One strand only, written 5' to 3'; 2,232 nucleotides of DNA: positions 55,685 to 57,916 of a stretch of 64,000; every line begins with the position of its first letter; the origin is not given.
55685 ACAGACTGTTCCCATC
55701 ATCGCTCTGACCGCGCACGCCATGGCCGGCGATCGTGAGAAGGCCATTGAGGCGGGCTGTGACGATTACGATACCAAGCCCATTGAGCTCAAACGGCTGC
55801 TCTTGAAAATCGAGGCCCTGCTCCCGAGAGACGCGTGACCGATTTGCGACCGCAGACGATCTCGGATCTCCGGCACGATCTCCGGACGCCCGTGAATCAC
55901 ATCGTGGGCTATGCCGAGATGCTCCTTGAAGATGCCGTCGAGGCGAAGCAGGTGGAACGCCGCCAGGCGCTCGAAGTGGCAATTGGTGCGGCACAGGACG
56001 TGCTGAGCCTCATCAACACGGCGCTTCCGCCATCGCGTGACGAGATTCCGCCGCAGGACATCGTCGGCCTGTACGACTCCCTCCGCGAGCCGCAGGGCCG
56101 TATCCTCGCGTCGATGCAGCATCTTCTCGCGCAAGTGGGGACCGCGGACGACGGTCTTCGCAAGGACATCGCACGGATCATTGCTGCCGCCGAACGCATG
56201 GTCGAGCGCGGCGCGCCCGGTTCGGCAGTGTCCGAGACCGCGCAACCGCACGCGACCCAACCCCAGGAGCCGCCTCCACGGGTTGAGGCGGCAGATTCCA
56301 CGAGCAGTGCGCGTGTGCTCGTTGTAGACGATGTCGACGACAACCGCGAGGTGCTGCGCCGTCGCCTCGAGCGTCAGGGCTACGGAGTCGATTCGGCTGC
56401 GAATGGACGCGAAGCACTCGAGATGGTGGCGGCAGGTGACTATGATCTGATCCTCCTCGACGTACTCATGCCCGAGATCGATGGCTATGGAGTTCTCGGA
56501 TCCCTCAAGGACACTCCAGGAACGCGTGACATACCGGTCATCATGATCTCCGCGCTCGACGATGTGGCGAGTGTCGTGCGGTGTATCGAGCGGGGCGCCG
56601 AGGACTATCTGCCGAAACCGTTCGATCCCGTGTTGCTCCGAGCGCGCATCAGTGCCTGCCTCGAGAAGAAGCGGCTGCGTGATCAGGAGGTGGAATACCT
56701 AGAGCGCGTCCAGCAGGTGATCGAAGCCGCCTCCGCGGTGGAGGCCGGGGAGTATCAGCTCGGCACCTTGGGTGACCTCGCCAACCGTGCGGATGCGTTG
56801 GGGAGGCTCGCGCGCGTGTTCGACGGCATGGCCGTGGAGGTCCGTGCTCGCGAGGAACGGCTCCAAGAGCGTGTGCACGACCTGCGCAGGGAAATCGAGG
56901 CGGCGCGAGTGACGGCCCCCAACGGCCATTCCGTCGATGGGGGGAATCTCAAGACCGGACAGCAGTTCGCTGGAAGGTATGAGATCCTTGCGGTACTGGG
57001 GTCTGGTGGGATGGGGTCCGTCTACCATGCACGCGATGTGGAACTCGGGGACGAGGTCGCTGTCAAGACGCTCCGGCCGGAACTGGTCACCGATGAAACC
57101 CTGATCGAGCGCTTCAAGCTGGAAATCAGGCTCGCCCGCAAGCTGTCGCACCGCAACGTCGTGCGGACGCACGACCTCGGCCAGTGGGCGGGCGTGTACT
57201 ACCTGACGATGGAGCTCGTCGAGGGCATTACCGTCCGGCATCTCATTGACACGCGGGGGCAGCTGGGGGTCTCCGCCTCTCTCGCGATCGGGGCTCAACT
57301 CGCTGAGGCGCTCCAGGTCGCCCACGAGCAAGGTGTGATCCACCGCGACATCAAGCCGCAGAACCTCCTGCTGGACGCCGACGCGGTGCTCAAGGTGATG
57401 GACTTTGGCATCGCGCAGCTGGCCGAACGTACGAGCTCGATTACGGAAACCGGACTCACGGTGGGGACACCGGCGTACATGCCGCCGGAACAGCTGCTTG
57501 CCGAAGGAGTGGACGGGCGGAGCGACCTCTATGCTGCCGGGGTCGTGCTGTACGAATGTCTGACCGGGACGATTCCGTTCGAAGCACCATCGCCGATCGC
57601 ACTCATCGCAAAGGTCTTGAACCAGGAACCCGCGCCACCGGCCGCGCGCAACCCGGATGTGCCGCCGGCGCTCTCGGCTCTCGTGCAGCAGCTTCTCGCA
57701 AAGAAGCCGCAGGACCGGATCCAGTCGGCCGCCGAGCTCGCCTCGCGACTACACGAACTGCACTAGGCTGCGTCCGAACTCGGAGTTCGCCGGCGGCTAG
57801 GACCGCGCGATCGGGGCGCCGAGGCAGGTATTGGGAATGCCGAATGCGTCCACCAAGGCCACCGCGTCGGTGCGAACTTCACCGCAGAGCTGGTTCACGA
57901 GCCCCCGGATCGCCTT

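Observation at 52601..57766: Three-gene phosphorelay ending in a HisKA-REC-Ser/Thr-kinase fusion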

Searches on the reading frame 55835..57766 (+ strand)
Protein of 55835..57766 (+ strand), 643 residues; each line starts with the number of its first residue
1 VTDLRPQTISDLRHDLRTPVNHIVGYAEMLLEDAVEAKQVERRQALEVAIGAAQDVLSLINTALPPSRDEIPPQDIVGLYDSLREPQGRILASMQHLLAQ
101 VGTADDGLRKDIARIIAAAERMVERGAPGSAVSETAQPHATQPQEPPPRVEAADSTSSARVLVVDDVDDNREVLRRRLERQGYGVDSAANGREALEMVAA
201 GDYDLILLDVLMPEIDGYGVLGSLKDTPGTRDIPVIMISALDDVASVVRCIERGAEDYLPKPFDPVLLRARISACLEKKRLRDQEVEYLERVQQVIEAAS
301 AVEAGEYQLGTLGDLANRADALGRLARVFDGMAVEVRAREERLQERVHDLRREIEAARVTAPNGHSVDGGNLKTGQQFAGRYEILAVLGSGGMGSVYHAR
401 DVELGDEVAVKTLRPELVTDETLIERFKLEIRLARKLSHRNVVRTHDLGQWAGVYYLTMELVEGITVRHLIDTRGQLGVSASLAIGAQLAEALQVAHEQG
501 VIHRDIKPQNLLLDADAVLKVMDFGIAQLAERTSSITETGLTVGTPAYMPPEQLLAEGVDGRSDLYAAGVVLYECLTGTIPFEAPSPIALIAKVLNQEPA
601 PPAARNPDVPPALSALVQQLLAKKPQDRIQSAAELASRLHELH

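Call 3: search_protein_families(library=pfam, proteins=[window:55835-57766:+], max_evalue=0.01)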
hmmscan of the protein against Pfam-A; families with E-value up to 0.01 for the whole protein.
window:55835-57766:+ (643 aa): 7 families
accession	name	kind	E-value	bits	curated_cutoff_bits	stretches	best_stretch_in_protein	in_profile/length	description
PF00069.31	Pkinase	-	1.2e-50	172.8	31.7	1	382-631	1-254/263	Protein kinase domain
PF07714.23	PK_Tyr_Ser-Thr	-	5e-33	114.9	23.1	1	384-630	3-250/258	Protein tyrosine and serine/threonine kinase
PF00072.30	Response_reg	-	5.3e-29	101.1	30.2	1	161-272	1-110/111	Response regulator receiver domain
PF00512.31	HisKA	-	3.9e-10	40.1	26.9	1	7-65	4-59/66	His Kinase A (phospho-acceptor) domain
PF03109.22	ABC1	-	2.2e-08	34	22.9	1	456-529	144-216/244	ABC1 atypical kinase-like domain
PF14531.12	Kinase-like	-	0.00015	21.6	25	1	470-555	135-214/289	Kinase-like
PF01636.29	APH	-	0.0047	17.2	23.2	1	489-529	158-199/239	Phosphotransferase enzyme family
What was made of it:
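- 56306..56680 (+): REC2 (residues 158-282). D165/D166, D209 (56459-56461), S239, Y258 and K261 are present. Proposed terminal receiver. Response_reg 101 bits (call 3).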

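Call 4: search_protein_families(library=ncbifam, proteins=[window:55835-57766:+], max_evalue=0.01)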
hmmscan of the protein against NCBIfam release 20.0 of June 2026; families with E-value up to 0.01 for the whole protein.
window:55835-57766:+ (643 aa): 125 families (the best 25 are shown)
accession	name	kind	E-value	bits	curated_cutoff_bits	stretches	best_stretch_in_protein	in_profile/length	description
NF033483.0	PknB_PASTA_kin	equivalog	1.2e-96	324.9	450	1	375-641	2-267/563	Stk1 family PASTA domain-containing Ser/Thr kinase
NF052427.1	StpK7MSMEG_1200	equivalog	5.9e-59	200.1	900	1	380-637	7-263/601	serine/threonine protein kinase StpK7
NF047741.1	antiphage_MADS6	equivalog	2e-54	185.1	460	2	476-642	295-460/612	methylation-associated defense system protein kinase MAD6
TIGR03903.1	TOMM_kin_cyc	equivalog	1.8e-46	158.6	705.75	1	405-643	3-248/1267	TOMM system kinase/cyclase fusion protein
NF009651.0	PRK13184.1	equivalog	2.3e-39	135.1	839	1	380-640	2-288/932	serine/threonine-protein kinase PknD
NF053615.1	SerThrKinAfsKStmc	equivalog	2.7e-37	128.8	1300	1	380-639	13-264/809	protein serine/threonine kinase AfsK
NF007135.0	PRK09581.1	equivalog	7.5e-36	123.9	474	1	158-285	2-129/457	PleD family two-component system response regulator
NF038150.1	lanthi_synth_IV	equivalog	1.7e-32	112.7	650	1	374-640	183-454/851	class IV lanthionine synthetase LanL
NF045944.1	ResRegRpaBCyano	equivalog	2.7e-31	108.7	330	1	162-297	1-132/229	response regulator transcription factor RpaB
NF033442.0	BREX_PglW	equivalog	4.1e-27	94.4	990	2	335-581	468-709/1391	BREX system serine/threonine kinase PglW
TIGR01387.1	cztR_silR_copR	subfamily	6.9e-27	94.5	279.2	1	161-287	1-125/218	heavy metal response regulator transcription factor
NF041733.1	resp_reg_CseB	equivalog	2.1e-26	92.7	350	1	160-288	2-127/228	two-component system response regulator CseB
NF053854.1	RespRegPhoBBctds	equivalog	2.2e-26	92.6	270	1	161-286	1-125/225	two-component system response regulator PhoB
TIGR02154.1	PhoB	equivalog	2.7e-26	92.3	296.2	1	158-285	2-129/226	phosphate regulon transcriptional regulator PhoB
NF011874.0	PRK15347.1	equivalog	3.2e-26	91.6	852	1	159-286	691-820/921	two component system sensor kinase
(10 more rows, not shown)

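Call 9: find_homologous_proteins(query=window:55835-57766:+, max_evalue=1e-10)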
Query window:55835-57766:+ (643 aa): 7469 proteins with E <= 1e-10 among 8000 candidates; the best 120 are listed.
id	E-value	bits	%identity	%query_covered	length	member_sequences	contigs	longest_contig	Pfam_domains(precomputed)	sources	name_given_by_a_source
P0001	0.0e+0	1384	100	100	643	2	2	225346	PF07714.24,PF00069.32,PF03109.23,PF00512.32,PF00072.31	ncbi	-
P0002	6.7e-269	912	67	100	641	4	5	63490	PF07714.24,PF00069.32,PF03109.23,PF00512.32,PF00072.31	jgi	jgi:CheY-like chemotaxis protein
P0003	2.1e-268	910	67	100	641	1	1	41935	PF07714.24,PF00069.32,PF03109.23,PF00512.32,PF00072.31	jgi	jgi:CheY-like chemotaxis protein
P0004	8.8e-268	908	67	100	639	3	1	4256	PF07714.24,PF00069.32,PF03109.23,PF00512.32,PF00072.31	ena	-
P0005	1.9e-267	907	67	100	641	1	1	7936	PF07714.24,PF00069.32,PF03109.23,PF00512.32,PF00072.31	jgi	jgi:CheY-like chemotaxis protein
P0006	2.8e-265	900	67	100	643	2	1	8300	PF07714.24,PF00069.32,PF03109.23,PF00512.32,PF00072.31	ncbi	-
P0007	3.5e-264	896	67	99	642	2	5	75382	PF00672.31,PF07714.24,PF00069.32,PF03109.23,PF14531.13,PF00512.32,PF00072.31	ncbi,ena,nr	ncbi:MAG: protein kinase [Gemmatimonadota bacterium]|nr:protein kinase [Gemmatimonadota bacterium] M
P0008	3.3e-263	893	67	100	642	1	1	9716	PF07714.24,PF00069.32,PF03109.23,PF00512.32,PF00072.31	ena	-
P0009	1.9e-262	891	66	99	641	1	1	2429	PF07714.24,PF00069.32,PF03109.23,PF00512.32,PF00072.31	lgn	-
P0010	1.2e-261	888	67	100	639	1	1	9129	PF07714.24,PF00069.32,PF03109.23,PF00512.32,PF00072.31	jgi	-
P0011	2.7e-261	887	68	99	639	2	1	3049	PF07714.24,PF00069.32,PF03109.23,PF00512.32,PF00072.31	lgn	-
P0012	3.7e-260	883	67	99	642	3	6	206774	PF00672.31,PF07714.24,PF00069.32,PF03109.23,PF14531.13,PF00512.32,PF00072.31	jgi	jgi:DNA-binding response OmpR family regulator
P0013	6.4e-260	882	67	100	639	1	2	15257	PF07714.24,PF00069.32,PF03109.23,PF00512.32,PF00072.31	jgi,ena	-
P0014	4.0e-259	880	66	99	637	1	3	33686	PF07714.24,PF00069.32,PF03109.23,PF00512.32,PF00072.31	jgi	jgi:CheY-like chemotaxis protein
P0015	3.0e-258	877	67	99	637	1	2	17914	PF07714.24,PF00069.32,PF03109.23,PF00512.32,PF00072.31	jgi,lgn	-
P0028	6.2e-245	833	63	99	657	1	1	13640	PF00672.31,PF07714.24,PF00069.32,PF03109.23,PF00512.32,PF00072.31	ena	-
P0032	3.2e-244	830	64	99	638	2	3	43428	PF00672.31,PF07714.24,PF00069.32,PF03109.23,PF00512.32,PF00072.31,PF01636.30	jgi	jgi:CheY-like chemotaxis protein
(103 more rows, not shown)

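Call 10: find_related_loci(query=window:55835-57766:+, collection=genome_contigs, flank=8000)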
Query window:55835-57766:+ (643 aa) in genome_contigs; peptide patterns used: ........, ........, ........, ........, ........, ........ (x = any residue, [..] = any of these).
600 stretches matched a pattern (row limit reached: there are more); 596 encode a relative of the query (tblastn E <= 1e-3); the best 80 are kept; 80 distinct loci.
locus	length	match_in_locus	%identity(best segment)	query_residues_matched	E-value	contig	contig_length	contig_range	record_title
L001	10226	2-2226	61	6-642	0e+0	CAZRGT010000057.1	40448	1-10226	MAG TPA_asm: uncultured Gemmatimonadaceae bacterium isolate binchicken_co165_439 genome assembly, contig: k141_2664293,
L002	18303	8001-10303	60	1-642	0e+0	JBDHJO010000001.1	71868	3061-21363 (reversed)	MAG: Gemmatimonadota bacterium isolate BHB10-26_Bin_233 BHB10-26_Bin_233_scaffold_729, whole genome shotgun sequence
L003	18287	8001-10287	60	4-642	0e+0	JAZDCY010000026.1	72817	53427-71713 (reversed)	MAG: Gemmatimonadota bacterium isolate LQ108M_Bin_23 LQ108M_Bin_23_scaffold_26, whole genome shotgun sequence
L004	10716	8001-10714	62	5-549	0e+0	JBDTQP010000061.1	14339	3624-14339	MAG: Gemmatimonadota bacterium isolate cluster3_bin.224 NODE_16966_length_14339_cov_7.642117, whole genome shotgun seque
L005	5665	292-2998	53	9-642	0e+0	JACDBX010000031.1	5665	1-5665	MAG: Gemmatimonadales bacterium isolate MGR_bin293 SD2897-2912_k127_4703386, whole genome shotgun sequence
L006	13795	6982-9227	61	6-642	0e+0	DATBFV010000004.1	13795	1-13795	MAG TPA_asm: Gemmatimonadales bacterium isolate SMAG_U3820 k141_4268906, whole genome shotgun sequence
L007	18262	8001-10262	60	5-642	1e-172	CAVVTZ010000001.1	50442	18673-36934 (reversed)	MAG: uncultured Gemmatimonadaceae bacterium isolate MFD04428.bin.2.87 genome assembly, contig: contig_109434, whole geno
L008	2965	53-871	67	371-642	2e-115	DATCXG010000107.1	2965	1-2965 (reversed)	MAG TPA_asm: Gemmatimonadaceae bacterium isolate SMAG_U7433 k141_279236, whole genome shotgun sequence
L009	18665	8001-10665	60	9-642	0e+0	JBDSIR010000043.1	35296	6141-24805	MAG: Gemmatimonadales bacterium isolate cluster1_bin.303 k127_12192063, whole genome shotgun sequence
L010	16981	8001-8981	50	320-642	9e-98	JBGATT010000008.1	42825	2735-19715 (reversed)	MAG: Gemmatimonadaceae bacterium isolate MAG_AAO_AS.50 AAOAS-50_scaffold_1249, whole genome shotgun sequence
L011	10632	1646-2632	52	316-635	1e-96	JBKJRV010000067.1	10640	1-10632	MAG: Gemmatimonadaceae bacterium isolate ant_bin.552 k117_4482741, whole genome shotgun sequence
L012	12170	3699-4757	47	292-635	1e-91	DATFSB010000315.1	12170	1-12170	MAG TPA_asm: Gemmatimonadales bacterium isolate SMAG_U9373 k141_3876547, whole genome shotgun sequence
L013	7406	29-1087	47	292-635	8e-90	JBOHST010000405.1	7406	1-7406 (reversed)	MAG: Gemmatimonadales bacterium isolate M3-S_metawrap_bin.151 k127_1827134, whole genome shotgun sequence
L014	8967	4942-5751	56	369-635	4e-89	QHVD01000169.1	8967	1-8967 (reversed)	MAG: Gemmatimonadetes bacterium isolate AG12 14_0903_13_40cm_scaffold_13025_curated, whole genome shotgun sequence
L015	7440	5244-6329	46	292-642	3e-84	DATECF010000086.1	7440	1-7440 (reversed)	MAG TPA_asm: Gemmatimonadales bacterium isolate SMAG_U8264 k141_1721921, whole genome shotgun sequence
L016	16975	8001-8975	49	320-643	3e-83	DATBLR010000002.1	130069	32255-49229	MAG TPA_asm: Gemmatimonadales bacterium isolate SMAG_U3977 k141_2004444, whole genome shotgun sequence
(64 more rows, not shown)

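Call 44: search_protein_representatives(protein=window:55835-57766:+)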
Query: 643 residues. Proteins with E-value up to 0.001 (for the whole library): 2104273; up to 1e-10: 1143621; up to 1e-30: 394026. The best 150 are listed.
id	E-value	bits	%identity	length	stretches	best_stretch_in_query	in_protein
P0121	4.7e-230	781.9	61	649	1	3-639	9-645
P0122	2.7e-196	670.5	66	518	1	153-641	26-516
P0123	1.6e-192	658.0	58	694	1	6-641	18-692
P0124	4.5e-176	603.7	39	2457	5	374-639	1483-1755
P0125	5.8e-175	600.0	61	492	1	157-641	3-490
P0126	1.2e-172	592.4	51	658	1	4-640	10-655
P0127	1.5e-163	562.3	48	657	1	4-643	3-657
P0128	1.9e-163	562.0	32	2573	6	378-639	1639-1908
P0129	2.1e-162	558.6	48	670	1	10-640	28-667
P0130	9.1e-162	556.5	48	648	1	7-640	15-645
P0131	1.0e-156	539.8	36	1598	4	378-639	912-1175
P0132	2.6e-155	535.2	32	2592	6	376-636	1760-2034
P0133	3.5e-154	531.4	35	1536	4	369-642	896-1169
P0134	4.1e-147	508.1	53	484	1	162-639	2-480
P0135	8.2e-136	470.7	46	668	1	75-641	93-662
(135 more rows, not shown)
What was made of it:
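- Tried and rejected: The '2-stretch' hits of the representative search (call 44).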

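Call 46: list_cluster_members(proteins=[P0121, P0123, P0126, P0127, P0129, P0130, P0135, P0125, P0134, P0001])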
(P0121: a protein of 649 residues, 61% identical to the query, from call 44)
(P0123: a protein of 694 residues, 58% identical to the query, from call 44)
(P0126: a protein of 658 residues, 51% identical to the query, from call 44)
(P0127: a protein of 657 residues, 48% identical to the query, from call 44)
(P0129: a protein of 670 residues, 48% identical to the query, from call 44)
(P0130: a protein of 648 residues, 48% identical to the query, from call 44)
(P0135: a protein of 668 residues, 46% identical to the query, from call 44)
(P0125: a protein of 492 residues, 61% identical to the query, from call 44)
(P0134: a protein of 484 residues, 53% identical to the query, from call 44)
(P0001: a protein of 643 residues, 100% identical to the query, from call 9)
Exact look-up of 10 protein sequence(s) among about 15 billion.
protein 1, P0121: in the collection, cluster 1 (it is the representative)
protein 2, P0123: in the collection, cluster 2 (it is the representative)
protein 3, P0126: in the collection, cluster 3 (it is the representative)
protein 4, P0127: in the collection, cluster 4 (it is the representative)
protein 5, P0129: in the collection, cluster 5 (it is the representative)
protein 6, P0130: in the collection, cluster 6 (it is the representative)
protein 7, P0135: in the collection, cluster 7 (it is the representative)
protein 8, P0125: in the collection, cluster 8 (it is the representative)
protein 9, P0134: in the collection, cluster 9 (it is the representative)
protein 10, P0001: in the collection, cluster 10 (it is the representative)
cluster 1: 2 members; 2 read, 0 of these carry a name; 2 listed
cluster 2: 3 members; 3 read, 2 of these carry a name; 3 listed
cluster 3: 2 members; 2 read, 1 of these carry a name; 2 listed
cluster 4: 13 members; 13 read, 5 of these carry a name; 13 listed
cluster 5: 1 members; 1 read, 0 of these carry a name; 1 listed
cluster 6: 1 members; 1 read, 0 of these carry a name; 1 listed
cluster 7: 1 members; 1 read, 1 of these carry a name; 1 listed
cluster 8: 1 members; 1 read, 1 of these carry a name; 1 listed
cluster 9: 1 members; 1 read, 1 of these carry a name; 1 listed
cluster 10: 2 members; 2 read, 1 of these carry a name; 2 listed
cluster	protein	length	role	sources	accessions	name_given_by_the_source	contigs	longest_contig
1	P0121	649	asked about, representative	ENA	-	-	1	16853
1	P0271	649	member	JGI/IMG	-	-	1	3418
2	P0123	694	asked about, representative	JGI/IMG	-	CheY-like chemotaxis protein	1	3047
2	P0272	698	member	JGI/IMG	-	CheY-like chemotaxis protein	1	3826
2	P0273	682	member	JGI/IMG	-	-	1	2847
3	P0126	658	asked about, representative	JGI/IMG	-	CheY-like chemotaxis protein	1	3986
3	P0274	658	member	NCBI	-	-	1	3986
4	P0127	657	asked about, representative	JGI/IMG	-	CheY-like chemotaxis protein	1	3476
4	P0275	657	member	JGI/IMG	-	CheY-like chemotaxis protein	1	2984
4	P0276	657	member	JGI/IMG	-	CheY-like chemotaxis protein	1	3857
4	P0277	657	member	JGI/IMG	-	CheY-like chemotaxis protein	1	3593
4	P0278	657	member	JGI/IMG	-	CheY-like chemotaxis protein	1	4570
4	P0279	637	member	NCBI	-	-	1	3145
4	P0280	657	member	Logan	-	-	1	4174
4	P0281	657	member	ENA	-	-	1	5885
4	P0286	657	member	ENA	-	-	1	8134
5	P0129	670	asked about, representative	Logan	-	-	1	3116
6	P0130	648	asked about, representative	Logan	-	-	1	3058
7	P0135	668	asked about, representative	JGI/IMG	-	CheY-like chemotaxis protein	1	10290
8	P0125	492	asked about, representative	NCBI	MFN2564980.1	MAG: protein kinase [Gemmatimonadaceae bacterium]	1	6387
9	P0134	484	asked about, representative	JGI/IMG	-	CheY-like chemotaxis protein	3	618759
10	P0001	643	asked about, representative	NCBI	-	-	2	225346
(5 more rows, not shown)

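Call 52: find_encoding_contigs(protein=P0134, flank=6000, max_places=2)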
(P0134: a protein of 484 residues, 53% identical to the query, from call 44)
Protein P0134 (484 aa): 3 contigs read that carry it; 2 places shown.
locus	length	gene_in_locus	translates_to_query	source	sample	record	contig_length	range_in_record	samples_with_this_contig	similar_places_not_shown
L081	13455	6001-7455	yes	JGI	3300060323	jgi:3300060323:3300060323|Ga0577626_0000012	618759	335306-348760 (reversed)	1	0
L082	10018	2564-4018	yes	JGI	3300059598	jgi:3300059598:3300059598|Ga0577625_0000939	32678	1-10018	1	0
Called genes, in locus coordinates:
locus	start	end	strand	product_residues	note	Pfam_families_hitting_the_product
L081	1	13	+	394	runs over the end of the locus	PF00144:Beta-lactamase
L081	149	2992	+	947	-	PF08447:PAS_3, PF00989:PAS (weak), PF08447:PAS_3, PF00989:PAS, PF08448:PAS_4, PF13426:PAS_9 (weak), PF02518:HATPase_c, PF00072:Response_reg, +1 more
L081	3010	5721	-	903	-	PF00069:Pkinase, PF07714:PK_Tyr_Ser-Thr, PF26550:Tricorn_2nd (faint), PF26549:Tricorn_N, PF07676:PD40, PF26549:Tricorn_N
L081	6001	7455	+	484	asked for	PF00072:Response_reg, PF01636:APH (faint), PF00069:Pkinase, PF03109:ABC1 (faint), PF07714:PK_Tyr_Ser-Thr, PF14531:Kinase-like (faint)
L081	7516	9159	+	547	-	PF13360:PQQ_2 (faint)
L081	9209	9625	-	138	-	-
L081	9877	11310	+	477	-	-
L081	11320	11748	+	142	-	-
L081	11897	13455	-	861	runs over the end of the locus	PF00069:Pkinase, PF07714:PK_Tyr_Ser-Thr, PF13428:TPR_14 (faint), PF12895:ANAPC3 (faint), PF13371:TPR_9 (weak), PF13432:TPR_16 (weak), PF07719:TPR_2 (weak), PF14559:TPR_19 (weak), +5 more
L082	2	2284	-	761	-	?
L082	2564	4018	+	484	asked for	PF00072:Response_reg, PF01636:APH (faint), PF00069:Pkinase, PF03109:ABC1 (faint), PF07714:PK_Tyr_Ser-Thr, PF14531:Kinase-like (faint)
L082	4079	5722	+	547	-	PF13360:PQQ_2 (faint)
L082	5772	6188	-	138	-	-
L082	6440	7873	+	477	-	-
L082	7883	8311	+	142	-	-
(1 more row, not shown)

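Call 53: find_encoding_contigs(protein=P0286, flank=6000, max_places=2)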
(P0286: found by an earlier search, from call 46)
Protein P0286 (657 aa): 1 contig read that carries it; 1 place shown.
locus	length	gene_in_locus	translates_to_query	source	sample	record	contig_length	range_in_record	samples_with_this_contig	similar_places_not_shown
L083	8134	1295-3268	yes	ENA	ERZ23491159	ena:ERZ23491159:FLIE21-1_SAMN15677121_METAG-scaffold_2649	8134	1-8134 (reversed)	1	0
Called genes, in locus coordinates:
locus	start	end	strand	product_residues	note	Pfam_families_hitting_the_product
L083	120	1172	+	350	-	PF08240:ADH_N, PF00107:ADH_zinc_N, PF13602:ADH_zinc_N_2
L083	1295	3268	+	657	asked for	PF00072:Response_reg, PF00069:Pkinase, PF07714:PK_Tyr_Ser-Thr, PF03109:ABC1 (weak)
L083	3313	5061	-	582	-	PF01019:G_glu_transpept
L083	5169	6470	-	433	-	PF01979:Amidohydro_1, PF07969:Amidohydro_3 (weak)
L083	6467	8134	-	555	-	?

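Call 54: find_encoding_contigs(protein=P0135, flank=7000, max_places=2)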
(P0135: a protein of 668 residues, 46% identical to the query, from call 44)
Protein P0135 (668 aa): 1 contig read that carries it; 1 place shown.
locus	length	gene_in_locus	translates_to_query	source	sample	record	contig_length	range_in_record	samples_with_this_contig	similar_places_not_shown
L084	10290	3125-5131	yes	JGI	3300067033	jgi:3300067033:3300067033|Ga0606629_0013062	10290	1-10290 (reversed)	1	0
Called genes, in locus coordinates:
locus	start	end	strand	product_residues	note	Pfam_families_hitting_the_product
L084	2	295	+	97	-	?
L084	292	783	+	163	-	-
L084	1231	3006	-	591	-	PF07969:Amidohydro_3, PF01979:Amidohydro_1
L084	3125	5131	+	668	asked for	PF00072:Response_reg, PF00069:Pkinase, PF07714:PK_Tyr_Ser-Thr, PF03109:ABC1 (weak)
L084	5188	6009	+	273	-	PF03544:TonB_C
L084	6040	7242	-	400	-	-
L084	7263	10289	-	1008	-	?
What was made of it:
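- It would also not explain why loss of the histidine coincides with loss of REC1 and the kinase (calls 53, 54).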

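Call 55: find_encoding_contigs(protein=P0121, flank=7000, max_places=2)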
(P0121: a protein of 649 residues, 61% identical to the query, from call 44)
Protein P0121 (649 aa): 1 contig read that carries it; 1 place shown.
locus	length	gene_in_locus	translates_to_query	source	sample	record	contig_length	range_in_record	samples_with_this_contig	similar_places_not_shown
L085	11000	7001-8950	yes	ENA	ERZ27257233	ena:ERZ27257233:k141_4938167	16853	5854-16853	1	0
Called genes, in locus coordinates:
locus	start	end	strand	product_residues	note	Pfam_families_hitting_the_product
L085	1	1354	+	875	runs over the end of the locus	PF01590:GAF, PF13185:GAF_2, PF01590:GAF, PF13185:GAF_2, PF13492:GAF_3, PF00989:PAS, PF08448:PAS_4, PF13188:PAS_8, +7 more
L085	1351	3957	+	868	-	PF01590:GAF, PF13185:GAF_2, PF13492:GAF_3, PF01590:GAF, PF13185:GAF_2, PF13492:GAF_3, PF00989:PAS, PF08448:PAS_4, +7 more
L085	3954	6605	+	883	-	PF01590:GAF, PF13185:GAF_2, PF01590:GAF, PF13185:GAF_2, PF13492:GAF_3, PF01590:GAF, PF13185:GAF_2, PF13492:GAF_3, +8 more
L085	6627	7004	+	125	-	PF00072:Response_reg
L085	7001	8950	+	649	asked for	PF00512:HisKA (weak), PF00072:Response_reg, PF14531:Kinase-like (faint), PF00069:Pkinase, PF07714:PK_Tyr_Ser-Thr, PF03109:ABC1 (weak)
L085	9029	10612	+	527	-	-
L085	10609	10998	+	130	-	?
